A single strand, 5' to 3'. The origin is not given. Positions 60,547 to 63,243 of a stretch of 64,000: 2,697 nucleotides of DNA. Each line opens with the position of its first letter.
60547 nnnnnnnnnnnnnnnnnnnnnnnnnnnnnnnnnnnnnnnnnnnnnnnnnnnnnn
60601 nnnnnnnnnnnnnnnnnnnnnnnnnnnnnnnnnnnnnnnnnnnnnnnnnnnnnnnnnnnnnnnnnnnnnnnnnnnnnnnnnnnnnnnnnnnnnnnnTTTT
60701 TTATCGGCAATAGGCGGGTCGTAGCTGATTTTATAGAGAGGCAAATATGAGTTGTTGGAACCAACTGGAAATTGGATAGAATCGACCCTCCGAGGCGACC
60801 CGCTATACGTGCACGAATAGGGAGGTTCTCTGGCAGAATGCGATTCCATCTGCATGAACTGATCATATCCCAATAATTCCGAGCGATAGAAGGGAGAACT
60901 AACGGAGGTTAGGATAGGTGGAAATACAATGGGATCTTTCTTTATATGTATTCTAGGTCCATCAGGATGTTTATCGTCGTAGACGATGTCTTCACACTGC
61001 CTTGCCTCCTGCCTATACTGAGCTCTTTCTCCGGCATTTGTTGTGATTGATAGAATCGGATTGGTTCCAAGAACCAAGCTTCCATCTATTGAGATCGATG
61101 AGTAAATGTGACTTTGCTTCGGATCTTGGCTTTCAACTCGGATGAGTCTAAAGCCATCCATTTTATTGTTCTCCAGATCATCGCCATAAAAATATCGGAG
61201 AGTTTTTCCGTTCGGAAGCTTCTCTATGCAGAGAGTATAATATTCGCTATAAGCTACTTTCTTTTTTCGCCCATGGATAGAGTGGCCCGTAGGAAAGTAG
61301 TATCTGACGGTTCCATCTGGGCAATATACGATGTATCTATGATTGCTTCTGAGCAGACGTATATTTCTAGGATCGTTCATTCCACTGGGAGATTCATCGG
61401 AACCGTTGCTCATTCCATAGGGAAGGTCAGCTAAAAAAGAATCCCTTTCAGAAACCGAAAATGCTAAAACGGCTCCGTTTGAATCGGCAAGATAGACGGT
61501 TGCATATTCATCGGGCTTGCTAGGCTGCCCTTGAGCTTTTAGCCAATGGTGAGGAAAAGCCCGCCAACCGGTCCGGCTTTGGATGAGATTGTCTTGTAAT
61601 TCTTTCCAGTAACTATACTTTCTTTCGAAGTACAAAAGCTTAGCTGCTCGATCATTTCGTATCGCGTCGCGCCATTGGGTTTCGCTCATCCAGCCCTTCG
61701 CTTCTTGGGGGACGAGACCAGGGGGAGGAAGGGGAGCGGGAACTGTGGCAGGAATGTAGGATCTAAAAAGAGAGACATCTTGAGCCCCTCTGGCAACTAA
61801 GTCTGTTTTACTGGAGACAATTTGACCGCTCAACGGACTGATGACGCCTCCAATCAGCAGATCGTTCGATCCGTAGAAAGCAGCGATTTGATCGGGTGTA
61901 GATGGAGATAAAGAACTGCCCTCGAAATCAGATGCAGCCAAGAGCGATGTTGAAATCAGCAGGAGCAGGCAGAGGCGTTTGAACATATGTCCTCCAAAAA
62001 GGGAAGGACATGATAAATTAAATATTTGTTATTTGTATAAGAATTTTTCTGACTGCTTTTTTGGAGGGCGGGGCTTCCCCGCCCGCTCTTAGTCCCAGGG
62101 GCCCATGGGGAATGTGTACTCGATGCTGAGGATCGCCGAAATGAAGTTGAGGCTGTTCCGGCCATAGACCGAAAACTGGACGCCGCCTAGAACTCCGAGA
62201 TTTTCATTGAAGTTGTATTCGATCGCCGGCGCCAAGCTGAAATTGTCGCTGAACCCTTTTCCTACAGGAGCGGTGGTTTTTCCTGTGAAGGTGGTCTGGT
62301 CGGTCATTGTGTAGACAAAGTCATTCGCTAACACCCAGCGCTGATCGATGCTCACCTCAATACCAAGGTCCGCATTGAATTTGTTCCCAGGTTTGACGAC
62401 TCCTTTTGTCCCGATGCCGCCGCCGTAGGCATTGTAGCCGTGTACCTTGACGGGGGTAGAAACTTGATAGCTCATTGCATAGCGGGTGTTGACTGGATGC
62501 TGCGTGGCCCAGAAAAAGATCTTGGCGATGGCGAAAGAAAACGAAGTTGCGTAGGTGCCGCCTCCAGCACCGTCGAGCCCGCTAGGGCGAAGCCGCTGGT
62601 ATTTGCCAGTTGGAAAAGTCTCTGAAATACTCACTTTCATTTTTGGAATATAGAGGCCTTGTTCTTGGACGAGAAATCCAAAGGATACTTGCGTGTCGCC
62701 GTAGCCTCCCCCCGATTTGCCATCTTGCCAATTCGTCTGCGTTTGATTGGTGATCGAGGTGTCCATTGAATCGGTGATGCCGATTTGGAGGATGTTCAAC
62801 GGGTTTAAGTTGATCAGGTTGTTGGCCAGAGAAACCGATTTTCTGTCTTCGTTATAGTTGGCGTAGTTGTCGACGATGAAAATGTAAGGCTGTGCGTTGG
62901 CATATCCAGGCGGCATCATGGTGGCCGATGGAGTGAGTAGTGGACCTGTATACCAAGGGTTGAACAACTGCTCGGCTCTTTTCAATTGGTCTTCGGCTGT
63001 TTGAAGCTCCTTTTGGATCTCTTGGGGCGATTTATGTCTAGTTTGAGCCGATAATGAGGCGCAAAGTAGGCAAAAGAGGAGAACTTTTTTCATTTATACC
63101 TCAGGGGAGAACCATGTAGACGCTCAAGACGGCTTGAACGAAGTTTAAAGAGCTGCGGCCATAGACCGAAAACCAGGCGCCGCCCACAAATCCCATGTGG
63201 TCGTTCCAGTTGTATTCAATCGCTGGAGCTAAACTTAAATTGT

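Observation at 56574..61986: Rhs/YD polymorphic toxin with a barnase-like RNase tip and a barstar-like immunity gene in a chlamydia-like genome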

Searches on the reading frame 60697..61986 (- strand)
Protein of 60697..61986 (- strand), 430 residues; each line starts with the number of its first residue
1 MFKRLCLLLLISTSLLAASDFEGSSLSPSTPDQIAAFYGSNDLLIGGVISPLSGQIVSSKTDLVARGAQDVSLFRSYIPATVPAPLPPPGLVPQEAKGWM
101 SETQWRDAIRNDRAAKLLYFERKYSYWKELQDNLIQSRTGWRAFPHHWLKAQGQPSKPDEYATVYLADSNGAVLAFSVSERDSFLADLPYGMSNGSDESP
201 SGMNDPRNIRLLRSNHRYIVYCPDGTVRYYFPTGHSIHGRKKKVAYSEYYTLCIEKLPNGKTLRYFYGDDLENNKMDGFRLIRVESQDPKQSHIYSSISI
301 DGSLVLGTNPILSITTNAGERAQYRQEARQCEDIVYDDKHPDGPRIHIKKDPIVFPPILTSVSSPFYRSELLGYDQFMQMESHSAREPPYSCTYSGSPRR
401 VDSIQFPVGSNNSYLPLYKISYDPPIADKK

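Call 29: find_related_loci(query=A1, collection=genome_contigs, flank=10000)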
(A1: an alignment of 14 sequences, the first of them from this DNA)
Query A1 (430 aa) in genome_contigs; peptide patterns used: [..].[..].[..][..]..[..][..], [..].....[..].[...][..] (x = any residue, [..] = any of these).
148 stretches matched a pattern; 62 encode a relative of the query (tblastn E <= 1e-3); 62 distinct loci.
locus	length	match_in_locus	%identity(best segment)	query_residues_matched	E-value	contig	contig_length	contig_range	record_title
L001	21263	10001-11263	43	1-430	9e-107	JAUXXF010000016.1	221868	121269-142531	MAG: Chlamydiales bacterium isolate C15_metabat.bin.97 C15_k141_326468, whole genome shotgun sequence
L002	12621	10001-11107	34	9-430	3e-55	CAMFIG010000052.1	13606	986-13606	MAG: uncultured Chlamydiae bacterium isolate SRR9109408_bin.1_metaWRAP_v1.3_MAG genome assembly, contig: ERZ12289981.118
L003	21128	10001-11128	33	1-430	2e-53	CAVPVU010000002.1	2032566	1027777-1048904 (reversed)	MAG: uncultured Chlamydiales bacterium isolate MFD00008.bin.2.19 genome assembly, contig: contig_47407, whole genome sho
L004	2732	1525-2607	33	7-426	1e-53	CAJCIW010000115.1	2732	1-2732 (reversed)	Verrucomicrobia bacterium isolate BOG_genome_mining.30 genome assembly, contig: k141_1339634, whole genome shotgun seque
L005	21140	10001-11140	31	5-430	4e-53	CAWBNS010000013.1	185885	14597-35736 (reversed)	MAG: uncultured Chlamydiae bacterium isolate MFD01275.bin.2.9 genome assembly, contig: contig_18121, whole genome shotgu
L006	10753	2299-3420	32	10-430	1e-52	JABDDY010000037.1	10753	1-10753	MAG: Chlamydiae bacterium isolate BWMinHeated_Nextera19_MAG3 3300020902.a:Ga0207087_1233, whole genome shotgun sequence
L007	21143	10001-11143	33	8-430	4e-52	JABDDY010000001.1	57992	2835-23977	MAG: Chlamydiae bacterium isolate BWMinHeated_Nextera19_MAG3 3300020902.a:Ga0207087_1003, whole genome shotgun sequence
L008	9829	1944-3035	32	7-430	3e-52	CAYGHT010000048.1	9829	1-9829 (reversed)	MAG TPA_asm: uncultured bacterium isolate ERP113451_co3_56 genome assembly, contig: NODE_5858_length_9829_cov_7.521383,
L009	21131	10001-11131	32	1-430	8e-52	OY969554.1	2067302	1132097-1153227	MAG: uncultured Chlamydiales bacterium isolate MFD04540.bin.c.3 genome assembly, chromosome: 1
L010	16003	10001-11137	31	5-430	1e-51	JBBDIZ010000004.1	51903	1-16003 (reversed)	MAG: Simkaniaceae bacterium isolate LejiaA_41_40 Lejia_A_1122_length_51903_cov_24, whole genome shotgun sequence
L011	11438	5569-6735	31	1-430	5e-51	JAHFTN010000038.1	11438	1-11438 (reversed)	MAG: Chlamydiae bacterium isolate nzgw621 NODE_4013_length_11439_cov_3.388938, whole genome shotgun sequence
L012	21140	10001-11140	33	6-430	4e-51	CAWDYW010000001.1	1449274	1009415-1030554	MAG: uncultured Verrucomicrobiae bacterium isolate MFD05580.bin.2.37 genome assembly, contig: contig_38983, whole genome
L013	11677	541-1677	33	6-427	1e-50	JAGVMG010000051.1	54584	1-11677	MAG: Parachlamydiales bacterium isolate SW_7 c_000000038386, whole genome shotgun sequence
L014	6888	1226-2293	33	29-430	1e-50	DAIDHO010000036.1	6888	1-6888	MAG TPA_asm: Parachlamydiales bacterium isolate clean346 NODE_36_length_6888_cov_57.186316, whole genome shotgun sequenc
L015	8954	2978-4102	31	10-430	4e-50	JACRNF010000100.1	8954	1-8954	MAG: Chlamydiae bacterium isolate NC_groundwater_1928_Pr3_S-0.2um_35_3 scaffold_898172, whole genome shotgun sequence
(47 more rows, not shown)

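Call 52: predict_structure(alignment_id=A1)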
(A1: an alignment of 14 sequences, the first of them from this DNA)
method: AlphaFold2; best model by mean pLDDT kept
length: 430 residues; sequences in the alignment: 14
mean_pLDDT: 71.3   pTM: 0.65
mean pLDDT of the five models: 71.3, 70.7, 70.5, 69.3, 62.1
residues with pLDDT >= 90: 30; 70-90: 236; 50-70: 96; < 50: 68
segments of 3 or more residues with pLDDT < 50: 17-69, 238-244, 272-276
pLDDT, mean of each block of 10 residues (from residue 1): 78 58 36 36 42 37 41 62 77 76 81 86 88 70 78 76 82 83 77 58 75 89 90 61 63 88 82 54 86 84 70 83 83 74 80 81 69 79 72 68 76 76 59
secondary structure, 60 per line:
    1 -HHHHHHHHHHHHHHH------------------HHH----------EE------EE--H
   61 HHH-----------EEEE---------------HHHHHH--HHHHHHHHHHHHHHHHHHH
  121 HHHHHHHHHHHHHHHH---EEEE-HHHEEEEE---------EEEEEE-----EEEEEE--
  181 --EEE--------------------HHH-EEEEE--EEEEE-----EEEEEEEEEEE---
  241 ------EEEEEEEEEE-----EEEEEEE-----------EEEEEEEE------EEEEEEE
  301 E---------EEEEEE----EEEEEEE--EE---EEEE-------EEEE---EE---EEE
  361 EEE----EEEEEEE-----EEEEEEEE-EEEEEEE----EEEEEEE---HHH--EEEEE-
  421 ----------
elements in order: H2-16 H60-63 E75-78 H94-99 H102-136 E140-143 E148-152 E162-167 E173-178 E183-185 E210-214 E217-221 E227-237 E247-256 E262-268 E280-287 E294-301 E311-316 E321-327 E335-338 E346-349 E358-363 E368-374 E380-387 E389-395 E400-406 E415-419

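Call 55: fold_search(model_id=the predicted structure, library=pdb)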
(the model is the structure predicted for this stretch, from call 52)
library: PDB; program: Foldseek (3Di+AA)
matches with E <= 10: 726; with E <= 0.001: 25
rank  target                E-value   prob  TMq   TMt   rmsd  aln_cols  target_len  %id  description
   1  7q97_A                1.2e-05  1.00  0.15  0.08  17.4       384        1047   11  Structure of the bacterial type VI secretion system effector RhsA. (released 2021-12-22)
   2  8cp6_B                1.7e-05  1.00  0.16  0.09  14.5       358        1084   10  Type six secretion system exported effector 5 (Tse5) (released 2023-12-06)
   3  4ghb_B                2.1e-05  1.00  0.26  0.40  16.6       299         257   12  Crystal structure of a porin-like protein (BACUNI_01323) from Bacteroides uniformis ATCC 8492 at 2.32 A resolution (released 2012-08-29)
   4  8qjd_B                4.3e-05  0.99  0.16  0.08  18.7       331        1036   15  T6SS-linked Rhs repeat protein - Salmonella bongori Rhs-core domain (released 2024-09-25)
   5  9ifo_A                5.0e-05  1.00  0.17  0.07  16.6       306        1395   13  Structure of Teneurin-Like Protein (TLP) (released 2026-03-11)
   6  8qja_A                6.4e-05  0.95  0.12  0.07  17.4       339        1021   12  T6SS-linked Rhs repeat protein - Advenella mimigardefordensis VgrG-Rhs core (released 2024-09-25)
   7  6fb3_A                8.3e-05  0.69  0.09  0.03  22.9       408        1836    9  Teneurin 2 Partial Extracellular Domain (released 2018-03-28)
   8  8qjc                  1.2e-04  0.99  0.18  0.08  21.1       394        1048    8  T6SS-linked Rhs repeat protein - Salmonella bongori Rhs-core domain with toxin domain (released 2024-09-25)
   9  8qjb_A                1.3e-04  0.98  0.16  0.08  18.9       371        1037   10  T6SS-linked Rhs repeat protein - Salmonella bongori Rhs-core domain extended N-terminus (released 2024-09-25)
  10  6vhh_A                1.6e-04  0.69  0.10  0.03  22.0       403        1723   10  Human Teneurin-2 and human Latrophilin-3 binary complex (released 2020-06-03)
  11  9g2f_A                2.0e-04  0.72  0.12  0.05  18.6       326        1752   12  Mouse Teneurin2 dimer variant A1B1 (released 2026-01-21)
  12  6ske_A                2.0e-04  0.57  0.09  0.03  23.3       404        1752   10  Teneurin 2 in complex with Latrophilin 2 Lec domain (released 2020-02-12)
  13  9g42_A                2.2e-04  0.75  0.11  0.05  19.1       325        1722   12  Mouse Teneurin2 dimer variant A0B0 (released 2026-01-21)
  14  8qja_B                2.6e-04  0.90  0.15  0.08  18.9       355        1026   12  T6SS-linked Rhs repeat protein - Advenella mimigardefordensis VgrG-Rhs core (released 2024-09-25)
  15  8h8b                  2.8e-04  0.82  0.14  0.07  17.3       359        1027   12  Type VI secretion system effector RhsP in its pre-autoproteolysis and monomeric form (released 2023-01-18)
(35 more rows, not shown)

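Call 58: search_protein_families(library=pfam, alignment_id=A3, max_evalue=0.01)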
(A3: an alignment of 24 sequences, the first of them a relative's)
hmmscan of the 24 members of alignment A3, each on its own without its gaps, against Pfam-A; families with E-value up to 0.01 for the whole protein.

A. member 1, L001:14744-15511:+ (256 aa): 0 families

B. families by the number of members that match (of 24 scanned): 4 families
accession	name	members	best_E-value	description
PF15529.11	Ntox24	4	4.1e-05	Bacterial toxin 24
PF15535.12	Ntox37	2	0.0005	Bacterial toxin 37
PF18935.5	DUF5683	1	0.0024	Family of unknown function (DUF5683)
PF11282.13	DUF3082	1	0.0092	Protein of unknown function (DUF3082)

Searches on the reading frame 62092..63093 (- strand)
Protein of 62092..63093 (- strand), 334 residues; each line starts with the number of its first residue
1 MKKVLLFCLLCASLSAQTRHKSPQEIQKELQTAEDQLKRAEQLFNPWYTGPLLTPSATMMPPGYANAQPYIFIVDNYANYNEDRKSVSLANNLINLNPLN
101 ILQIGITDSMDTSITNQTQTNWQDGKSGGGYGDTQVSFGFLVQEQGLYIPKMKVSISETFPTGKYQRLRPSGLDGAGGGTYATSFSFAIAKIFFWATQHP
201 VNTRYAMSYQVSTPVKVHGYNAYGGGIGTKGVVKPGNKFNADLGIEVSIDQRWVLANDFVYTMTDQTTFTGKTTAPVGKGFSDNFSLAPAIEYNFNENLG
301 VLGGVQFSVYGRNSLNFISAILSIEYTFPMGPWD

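Call 10: search_protein_families(library=pfam, proteins=[window:62092-63093:-], max_evalue=0.001)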
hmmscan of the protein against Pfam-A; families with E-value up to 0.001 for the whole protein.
window:62092-63093:- (334 aa): 1 family
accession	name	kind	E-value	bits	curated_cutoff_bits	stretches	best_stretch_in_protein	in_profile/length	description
PF13557.12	Phenol_MetA_deg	-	0.00049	20.7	22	0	105-313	44-231/242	Putative MetA-pathway of phenol degradation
